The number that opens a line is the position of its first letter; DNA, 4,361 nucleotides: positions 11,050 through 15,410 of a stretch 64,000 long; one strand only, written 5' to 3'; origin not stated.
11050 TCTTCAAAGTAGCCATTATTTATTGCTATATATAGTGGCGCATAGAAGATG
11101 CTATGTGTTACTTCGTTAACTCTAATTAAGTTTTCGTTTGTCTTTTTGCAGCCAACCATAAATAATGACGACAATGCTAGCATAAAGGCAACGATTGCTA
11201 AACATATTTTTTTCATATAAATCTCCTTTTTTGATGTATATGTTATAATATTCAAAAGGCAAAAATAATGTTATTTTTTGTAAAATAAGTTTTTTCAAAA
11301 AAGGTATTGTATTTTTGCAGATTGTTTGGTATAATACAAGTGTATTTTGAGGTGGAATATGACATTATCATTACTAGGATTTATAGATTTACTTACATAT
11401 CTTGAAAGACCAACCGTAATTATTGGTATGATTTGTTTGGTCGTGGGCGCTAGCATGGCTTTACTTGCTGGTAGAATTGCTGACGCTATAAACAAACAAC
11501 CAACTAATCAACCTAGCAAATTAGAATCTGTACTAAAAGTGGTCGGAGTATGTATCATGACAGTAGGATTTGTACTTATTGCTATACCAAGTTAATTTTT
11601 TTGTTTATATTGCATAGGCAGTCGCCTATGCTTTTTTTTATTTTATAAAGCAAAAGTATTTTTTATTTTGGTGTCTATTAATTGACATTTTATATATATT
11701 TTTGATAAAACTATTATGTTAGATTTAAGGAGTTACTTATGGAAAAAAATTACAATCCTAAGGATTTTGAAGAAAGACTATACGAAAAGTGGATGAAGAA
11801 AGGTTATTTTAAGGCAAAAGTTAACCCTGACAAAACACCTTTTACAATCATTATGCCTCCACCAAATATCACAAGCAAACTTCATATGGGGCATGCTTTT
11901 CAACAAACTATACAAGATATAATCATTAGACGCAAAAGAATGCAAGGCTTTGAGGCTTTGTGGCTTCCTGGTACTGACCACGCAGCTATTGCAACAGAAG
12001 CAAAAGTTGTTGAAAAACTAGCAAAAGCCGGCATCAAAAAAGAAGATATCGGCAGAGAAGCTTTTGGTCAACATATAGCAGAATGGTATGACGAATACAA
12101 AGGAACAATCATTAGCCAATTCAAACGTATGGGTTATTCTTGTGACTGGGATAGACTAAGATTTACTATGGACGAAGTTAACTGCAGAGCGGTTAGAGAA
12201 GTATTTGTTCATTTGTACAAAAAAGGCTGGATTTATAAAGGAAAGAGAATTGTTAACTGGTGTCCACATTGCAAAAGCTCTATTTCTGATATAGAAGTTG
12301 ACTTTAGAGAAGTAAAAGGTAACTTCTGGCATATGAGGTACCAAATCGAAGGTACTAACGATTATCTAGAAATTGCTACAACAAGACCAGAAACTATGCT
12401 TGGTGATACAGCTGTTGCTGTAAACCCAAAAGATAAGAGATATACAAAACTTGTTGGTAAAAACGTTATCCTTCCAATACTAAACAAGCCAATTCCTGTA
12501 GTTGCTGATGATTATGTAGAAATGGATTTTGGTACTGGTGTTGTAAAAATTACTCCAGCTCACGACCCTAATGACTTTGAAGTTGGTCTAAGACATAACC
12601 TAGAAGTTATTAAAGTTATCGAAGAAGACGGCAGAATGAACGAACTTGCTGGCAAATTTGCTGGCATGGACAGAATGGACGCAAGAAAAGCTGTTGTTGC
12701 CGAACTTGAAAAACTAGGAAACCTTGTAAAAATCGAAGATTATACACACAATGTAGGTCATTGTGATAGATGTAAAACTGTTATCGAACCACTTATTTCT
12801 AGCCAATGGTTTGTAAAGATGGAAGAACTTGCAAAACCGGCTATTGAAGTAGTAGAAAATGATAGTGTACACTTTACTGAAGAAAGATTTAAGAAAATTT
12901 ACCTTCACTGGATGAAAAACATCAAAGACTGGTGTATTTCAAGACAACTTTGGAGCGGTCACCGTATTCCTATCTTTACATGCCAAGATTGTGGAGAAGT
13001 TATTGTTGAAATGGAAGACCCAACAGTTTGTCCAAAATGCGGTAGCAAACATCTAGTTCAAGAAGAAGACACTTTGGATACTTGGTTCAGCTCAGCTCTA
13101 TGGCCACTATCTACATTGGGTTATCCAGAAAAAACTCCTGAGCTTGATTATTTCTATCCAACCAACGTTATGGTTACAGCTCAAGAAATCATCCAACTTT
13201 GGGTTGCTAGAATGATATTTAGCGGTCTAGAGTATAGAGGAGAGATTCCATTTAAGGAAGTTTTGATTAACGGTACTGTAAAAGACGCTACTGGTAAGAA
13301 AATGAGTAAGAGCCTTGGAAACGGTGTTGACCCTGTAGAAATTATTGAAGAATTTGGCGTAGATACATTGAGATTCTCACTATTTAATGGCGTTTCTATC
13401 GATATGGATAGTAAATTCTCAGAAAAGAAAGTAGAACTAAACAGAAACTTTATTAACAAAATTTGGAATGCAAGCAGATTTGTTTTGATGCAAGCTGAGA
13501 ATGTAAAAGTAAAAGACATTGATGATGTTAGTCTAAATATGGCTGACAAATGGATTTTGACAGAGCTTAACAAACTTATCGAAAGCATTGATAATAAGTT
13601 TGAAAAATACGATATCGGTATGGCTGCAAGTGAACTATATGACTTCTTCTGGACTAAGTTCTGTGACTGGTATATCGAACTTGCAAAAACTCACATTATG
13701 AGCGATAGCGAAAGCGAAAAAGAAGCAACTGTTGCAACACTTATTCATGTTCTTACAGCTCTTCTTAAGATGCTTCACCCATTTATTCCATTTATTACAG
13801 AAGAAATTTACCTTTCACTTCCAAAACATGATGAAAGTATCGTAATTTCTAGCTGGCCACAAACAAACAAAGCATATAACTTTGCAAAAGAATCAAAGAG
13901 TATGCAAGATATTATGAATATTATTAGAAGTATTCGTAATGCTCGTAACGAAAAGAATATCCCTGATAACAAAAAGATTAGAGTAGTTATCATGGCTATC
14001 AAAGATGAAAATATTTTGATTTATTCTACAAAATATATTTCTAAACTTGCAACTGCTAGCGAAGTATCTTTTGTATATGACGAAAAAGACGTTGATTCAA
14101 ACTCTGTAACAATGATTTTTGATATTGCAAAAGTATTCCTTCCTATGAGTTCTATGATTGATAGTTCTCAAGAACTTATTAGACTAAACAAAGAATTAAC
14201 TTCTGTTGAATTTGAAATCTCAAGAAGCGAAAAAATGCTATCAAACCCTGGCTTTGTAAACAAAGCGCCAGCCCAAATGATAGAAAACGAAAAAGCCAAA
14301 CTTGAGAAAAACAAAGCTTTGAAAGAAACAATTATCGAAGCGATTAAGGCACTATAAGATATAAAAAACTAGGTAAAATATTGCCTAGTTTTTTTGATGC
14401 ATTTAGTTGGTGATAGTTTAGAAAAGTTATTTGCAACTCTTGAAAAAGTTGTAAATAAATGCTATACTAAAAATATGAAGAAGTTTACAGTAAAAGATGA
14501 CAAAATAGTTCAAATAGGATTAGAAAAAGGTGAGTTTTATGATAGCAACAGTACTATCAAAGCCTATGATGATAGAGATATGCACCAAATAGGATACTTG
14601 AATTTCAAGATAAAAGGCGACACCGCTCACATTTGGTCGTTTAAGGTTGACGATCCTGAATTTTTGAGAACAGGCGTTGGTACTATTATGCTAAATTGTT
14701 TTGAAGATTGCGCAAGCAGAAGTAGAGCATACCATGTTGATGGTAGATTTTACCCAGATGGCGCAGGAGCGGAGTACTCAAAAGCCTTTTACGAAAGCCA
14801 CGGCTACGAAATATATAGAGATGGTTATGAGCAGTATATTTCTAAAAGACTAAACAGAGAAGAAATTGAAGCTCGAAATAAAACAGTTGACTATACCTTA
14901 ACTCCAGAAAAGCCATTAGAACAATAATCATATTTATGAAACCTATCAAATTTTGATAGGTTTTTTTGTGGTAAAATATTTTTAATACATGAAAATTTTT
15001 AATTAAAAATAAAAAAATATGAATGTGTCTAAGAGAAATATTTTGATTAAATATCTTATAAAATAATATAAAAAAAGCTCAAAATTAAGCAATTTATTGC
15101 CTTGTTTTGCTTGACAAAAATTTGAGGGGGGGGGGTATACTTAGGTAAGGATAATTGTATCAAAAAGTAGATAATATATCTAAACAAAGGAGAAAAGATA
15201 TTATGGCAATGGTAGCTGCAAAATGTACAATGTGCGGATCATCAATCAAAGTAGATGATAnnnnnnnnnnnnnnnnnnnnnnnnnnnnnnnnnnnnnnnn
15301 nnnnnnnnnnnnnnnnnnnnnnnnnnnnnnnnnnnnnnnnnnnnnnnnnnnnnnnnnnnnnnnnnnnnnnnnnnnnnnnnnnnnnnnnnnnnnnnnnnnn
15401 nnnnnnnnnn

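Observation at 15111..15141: G10 homopolymer inside a promoter spacer: candidate phase-variable switch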

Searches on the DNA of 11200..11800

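Call 74: search_rna_families(source=window, start=11200, end=11800, threshold=evalue, max_evalue=1)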
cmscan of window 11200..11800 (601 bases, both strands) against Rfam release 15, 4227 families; matches with E-value up to 1: 1.
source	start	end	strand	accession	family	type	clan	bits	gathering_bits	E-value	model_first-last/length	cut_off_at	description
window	11731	11785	-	RF01096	PK-HAV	Cis-reg;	-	25.8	50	0.65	1-56/56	no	HepA virus 3'-terminal pseudoknot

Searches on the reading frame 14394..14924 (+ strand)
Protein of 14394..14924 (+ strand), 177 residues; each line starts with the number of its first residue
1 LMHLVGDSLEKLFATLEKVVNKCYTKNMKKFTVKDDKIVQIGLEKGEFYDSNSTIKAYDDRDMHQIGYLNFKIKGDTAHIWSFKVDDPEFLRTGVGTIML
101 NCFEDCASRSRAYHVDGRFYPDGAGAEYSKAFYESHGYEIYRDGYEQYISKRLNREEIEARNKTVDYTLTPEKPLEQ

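Call 6: search_protein_families(library=pfam, proteins=[window:14394-14924:+], max_evalue=0.1)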
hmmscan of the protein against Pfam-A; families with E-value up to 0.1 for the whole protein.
window:14394-14924:+ (177 aa): 2 families
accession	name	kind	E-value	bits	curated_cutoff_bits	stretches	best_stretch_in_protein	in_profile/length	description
PF13508.13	Acetyltransf_7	-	0.00018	22.3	27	1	57-139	8-83/84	Acetyltransferase (GNAT) domain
PF00583.31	Acetyltransf_1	-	0.013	16.2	20.7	1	62-138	41-116/116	Acetyltransferase (GNAT) family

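Call 28: search_protein_families(library=ncbifam, proteins=[window:14394-14924:+], max_evalue=0.1)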
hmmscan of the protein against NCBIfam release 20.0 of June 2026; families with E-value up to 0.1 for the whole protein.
window:14394-14924:+ (177 aa): 1 family
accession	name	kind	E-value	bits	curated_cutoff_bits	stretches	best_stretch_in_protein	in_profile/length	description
TIGR01575.1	rimI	equivalog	0.0022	18.2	86.4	1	60-113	38-90/132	ribosomal protein S18-alanine N-acetyltransferase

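Call 29: search_protein_families(library=padloc, proteins=[window:14394-14924:+], max_evalue=0.1)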
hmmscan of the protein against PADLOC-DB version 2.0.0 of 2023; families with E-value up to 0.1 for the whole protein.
window:14394-14924:+ (177 aa): 0 families

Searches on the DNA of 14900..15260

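Call 48: search_rna_families(source=window, start=14900, end=15260, threshold=evalue, max_evalue=1)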
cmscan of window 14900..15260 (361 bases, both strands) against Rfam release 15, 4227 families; matches with E-value up to 1: 1.
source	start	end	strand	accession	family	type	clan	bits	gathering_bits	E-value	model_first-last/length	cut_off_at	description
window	14905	14966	+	RF02427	SpF10_sRNA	Gene; sRNA;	-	19.2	60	0.38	1-57/57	no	Streptococcus sRNA SpF10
